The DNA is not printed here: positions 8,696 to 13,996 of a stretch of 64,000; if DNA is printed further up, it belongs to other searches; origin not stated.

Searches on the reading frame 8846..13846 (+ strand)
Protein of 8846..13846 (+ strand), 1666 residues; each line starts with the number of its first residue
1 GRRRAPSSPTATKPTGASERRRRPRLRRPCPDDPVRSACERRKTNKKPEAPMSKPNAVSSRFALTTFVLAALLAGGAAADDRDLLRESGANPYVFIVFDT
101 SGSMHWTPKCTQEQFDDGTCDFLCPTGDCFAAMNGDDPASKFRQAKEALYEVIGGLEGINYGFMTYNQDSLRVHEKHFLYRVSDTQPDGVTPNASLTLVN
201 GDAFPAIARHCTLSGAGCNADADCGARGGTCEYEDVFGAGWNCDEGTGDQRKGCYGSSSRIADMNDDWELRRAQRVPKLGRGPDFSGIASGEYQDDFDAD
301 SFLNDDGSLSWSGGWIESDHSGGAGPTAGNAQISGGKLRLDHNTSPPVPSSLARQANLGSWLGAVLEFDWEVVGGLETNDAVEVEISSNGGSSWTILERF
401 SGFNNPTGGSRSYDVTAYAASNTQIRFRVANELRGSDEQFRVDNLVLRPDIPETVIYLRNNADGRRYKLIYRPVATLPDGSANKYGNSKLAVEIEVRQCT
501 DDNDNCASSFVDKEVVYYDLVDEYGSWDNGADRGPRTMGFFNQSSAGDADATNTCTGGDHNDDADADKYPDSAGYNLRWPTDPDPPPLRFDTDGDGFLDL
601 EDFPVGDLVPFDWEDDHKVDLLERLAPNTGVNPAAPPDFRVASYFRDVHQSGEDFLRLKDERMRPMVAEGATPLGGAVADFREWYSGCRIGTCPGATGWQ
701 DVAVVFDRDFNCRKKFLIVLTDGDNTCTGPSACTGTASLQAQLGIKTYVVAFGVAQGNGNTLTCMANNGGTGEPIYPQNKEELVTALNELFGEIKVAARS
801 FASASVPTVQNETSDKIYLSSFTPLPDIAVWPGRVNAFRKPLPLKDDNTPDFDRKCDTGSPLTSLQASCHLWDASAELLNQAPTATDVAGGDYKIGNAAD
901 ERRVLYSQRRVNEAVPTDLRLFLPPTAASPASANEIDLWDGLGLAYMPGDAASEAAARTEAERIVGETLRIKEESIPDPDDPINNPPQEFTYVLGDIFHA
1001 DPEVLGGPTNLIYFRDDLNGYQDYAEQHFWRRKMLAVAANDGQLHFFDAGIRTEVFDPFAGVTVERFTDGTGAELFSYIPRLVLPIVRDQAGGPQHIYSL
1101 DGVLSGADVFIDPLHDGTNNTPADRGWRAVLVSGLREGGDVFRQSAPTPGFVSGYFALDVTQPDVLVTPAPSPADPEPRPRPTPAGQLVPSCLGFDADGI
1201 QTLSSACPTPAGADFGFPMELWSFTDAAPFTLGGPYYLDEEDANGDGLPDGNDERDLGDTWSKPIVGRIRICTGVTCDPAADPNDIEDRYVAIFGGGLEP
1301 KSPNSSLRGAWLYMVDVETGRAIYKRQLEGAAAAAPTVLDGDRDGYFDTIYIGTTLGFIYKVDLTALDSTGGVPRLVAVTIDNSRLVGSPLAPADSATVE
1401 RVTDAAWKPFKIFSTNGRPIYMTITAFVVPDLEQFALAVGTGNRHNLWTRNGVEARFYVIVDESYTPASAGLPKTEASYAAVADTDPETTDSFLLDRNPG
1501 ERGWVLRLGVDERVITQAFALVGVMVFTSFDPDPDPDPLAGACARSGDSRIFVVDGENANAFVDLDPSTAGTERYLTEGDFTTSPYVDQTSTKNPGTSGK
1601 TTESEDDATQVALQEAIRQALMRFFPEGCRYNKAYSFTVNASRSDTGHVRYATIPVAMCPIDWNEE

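Call 65: search_protein_families(library=pfam, proteins=[window:8846-13846:+], max_evalue=0.00001)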
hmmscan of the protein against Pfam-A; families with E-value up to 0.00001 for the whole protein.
window:8846-13846:+ (1666 aa): 1 family
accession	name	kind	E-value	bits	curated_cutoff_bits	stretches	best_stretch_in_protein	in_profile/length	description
PF05567.17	T4P_PilY1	-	5.5e-08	32.6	28.1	0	1288-1366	199-284/411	PilY1 beta-propeller domain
